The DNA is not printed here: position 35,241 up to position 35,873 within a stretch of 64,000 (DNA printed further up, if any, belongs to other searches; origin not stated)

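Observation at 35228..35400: Perfect 18-bp palindrome between divergently transcribed small genes whose -10 boxes sit 6-7 nt before the ATGs (possible leaderless, autoregulated pair)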

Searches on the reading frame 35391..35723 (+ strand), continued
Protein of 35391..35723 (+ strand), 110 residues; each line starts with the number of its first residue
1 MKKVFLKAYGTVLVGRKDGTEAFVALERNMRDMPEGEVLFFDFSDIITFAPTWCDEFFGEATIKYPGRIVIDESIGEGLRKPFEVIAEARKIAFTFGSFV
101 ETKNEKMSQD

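Call 69: search_solved_structures(query=A8, max_evalue=10)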
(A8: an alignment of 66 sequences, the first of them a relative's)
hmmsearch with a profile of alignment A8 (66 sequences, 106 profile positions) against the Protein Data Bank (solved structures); distinct sequences matched with E-value up to 10: 4.
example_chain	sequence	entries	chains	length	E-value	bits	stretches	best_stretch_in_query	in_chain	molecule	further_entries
7tgh_V2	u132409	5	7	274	0.038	17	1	16-73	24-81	NADH-ubiquinone oxidoreductase 24 kDa subunit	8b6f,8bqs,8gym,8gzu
1n0r_A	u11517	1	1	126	0.21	14.7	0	25-46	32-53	4 ankyrin repeats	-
4wil_A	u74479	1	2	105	0.72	12.9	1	46-72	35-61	Pterin-4-alpha-carbinolamine dehydratase 2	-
1n0q_A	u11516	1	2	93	0.95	12.5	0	25-46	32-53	3 ankyrin repeats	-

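Call 75: search_protein_families(library=padloc, proteins=[L008:5171-5995:+, L005:5172-5996:+, L014:36-854:+, L008:6001-6306:+, L007:4078-4404:+], max_evalue=1)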
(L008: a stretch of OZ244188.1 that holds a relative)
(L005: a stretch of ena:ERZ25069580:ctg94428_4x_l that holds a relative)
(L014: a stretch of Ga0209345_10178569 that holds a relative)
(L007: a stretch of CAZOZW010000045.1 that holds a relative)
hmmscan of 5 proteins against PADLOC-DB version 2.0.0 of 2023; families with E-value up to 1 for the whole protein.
L008:5171-5995:+ (274 aa): 1 family
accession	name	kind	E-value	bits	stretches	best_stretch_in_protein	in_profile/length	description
PDLC02567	DrmA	-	0.001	14.2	1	27-258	42-253/1750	DrmA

L005:5172-5996:+ (274 aa): 0 families

L014:36-854:+ (272 aa): 1 family
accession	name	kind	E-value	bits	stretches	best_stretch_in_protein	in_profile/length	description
PDLC02567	DrmA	-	0.00016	16.9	1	33-240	49-243/1750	DrmA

L008:6001-6306:+ (101 aa): 0 families

L007:4078-4404:+ (108 aa): 0 families

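Call 76: search_protein_families(library=ncbifam, proteins=[L008:5171-5995:+, L005:5172-5996:+, L014:36-854:+, L008:6001-6306:+, L007:4078-4404:+], max_evalue=1)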
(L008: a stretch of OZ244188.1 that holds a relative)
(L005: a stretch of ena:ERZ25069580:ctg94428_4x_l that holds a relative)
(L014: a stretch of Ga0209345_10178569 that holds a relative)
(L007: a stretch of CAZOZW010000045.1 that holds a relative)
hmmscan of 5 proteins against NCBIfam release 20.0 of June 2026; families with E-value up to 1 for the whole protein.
L008:5171-5995:+ (274 aa): 3 families
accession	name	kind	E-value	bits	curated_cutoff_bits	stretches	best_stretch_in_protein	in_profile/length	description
NF047705.1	slr1659_superfam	superfamily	0.011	16.1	100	1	8-47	40-79/111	slr1659 superfamily regulator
TIGR01117.1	mmdA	subfamily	0.057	12.2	998.8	1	69-114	261-309/512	methylmalonyl-CoA decarboxylase subunit alpha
NF001624.0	PRK00411.1-2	subfamily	0.076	11.9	354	0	47-81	312-346/374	ORC1-type DNA replication protein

L005:5172-5996:+ (274 aa): 4 families
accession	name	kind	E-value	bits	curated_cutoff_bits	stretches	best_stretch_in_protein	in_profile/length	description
NF002616.0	PRK02268.1-2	equivalog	0.0057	16.6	139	1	8-72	29-92/148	hypothetical protein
NF052317.1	T9SS_PorD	equivalog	0.0087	15.1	170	1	42-143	143-243/295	type IX secretion system protein PorD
NF002617.0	PRK02268.1-3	equivalog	0.012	15.7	220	1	8-104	29-123/137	hypothetical protein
NF002615.0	PRK02268.1-1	equivalog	0.19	11.6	264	1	14-89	34-109/145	hypothetical protein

L014:36-854:+ (272 aa): 1 family
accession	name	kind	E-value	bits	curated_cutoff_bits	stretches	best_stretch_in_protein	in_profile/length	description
NF033732.0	borfam95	equivalog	0.004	17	60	1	76-145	33-105/176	exported protein A EppA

L008:6001-6306:+ (101 aa): 0 families

L007:4078-4404:+ (108 aa): 0 families

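Call 78: search_solved_structures(query=A9, max_evalue=10)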
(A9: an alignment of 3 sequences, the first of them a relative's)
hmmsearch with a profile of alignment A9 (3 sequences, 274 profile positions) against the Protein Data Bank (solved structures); distinct sequences matched with E-value up to 10: 1.
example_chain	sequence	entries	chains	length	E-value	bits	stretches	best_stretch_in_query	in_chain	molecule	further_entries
9b62_G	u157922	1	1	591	1.3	11.9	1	43-215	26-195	Ran GTPase-activating protein 1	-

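Call 79: search_solved_structures(query=A2, max_evalue=10)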
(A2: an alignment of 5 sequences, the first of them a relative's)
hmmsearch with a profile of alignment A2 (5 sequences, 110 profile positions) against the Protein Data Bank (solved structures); distinct sequences matched with E-value up to 10: 7.
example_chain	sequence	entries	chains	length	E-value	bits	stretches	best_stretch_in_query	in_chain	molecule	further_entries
6t58_A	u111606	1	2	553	0.014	18.6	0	12-65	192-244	Cellular tumor antigen p53,Protein S100-A4,Protein S100-A4,Annexin A2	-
3m0w_A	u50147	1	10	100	0.67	13.3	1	11-66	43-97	Protein S100-A4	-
1m31_A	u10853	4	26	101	0.68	13.2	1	11-66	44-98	Placental calcium-binding protein | S100A4 Metastasis Factor | Protein S100-A4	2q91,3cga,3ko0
27uh_B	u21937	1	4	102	0.69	13.2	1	11-66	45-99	Protein S100-A4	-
5lpu_C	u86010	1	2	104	0.72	13.2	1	11-66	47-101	Protein S100-A4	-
2lnk_A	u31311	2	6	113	0.88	12.9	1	11-66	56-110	Protein S100-A4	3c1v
7psp_A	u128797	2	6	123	1.1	12.5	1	11-66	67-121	Protein S100-A4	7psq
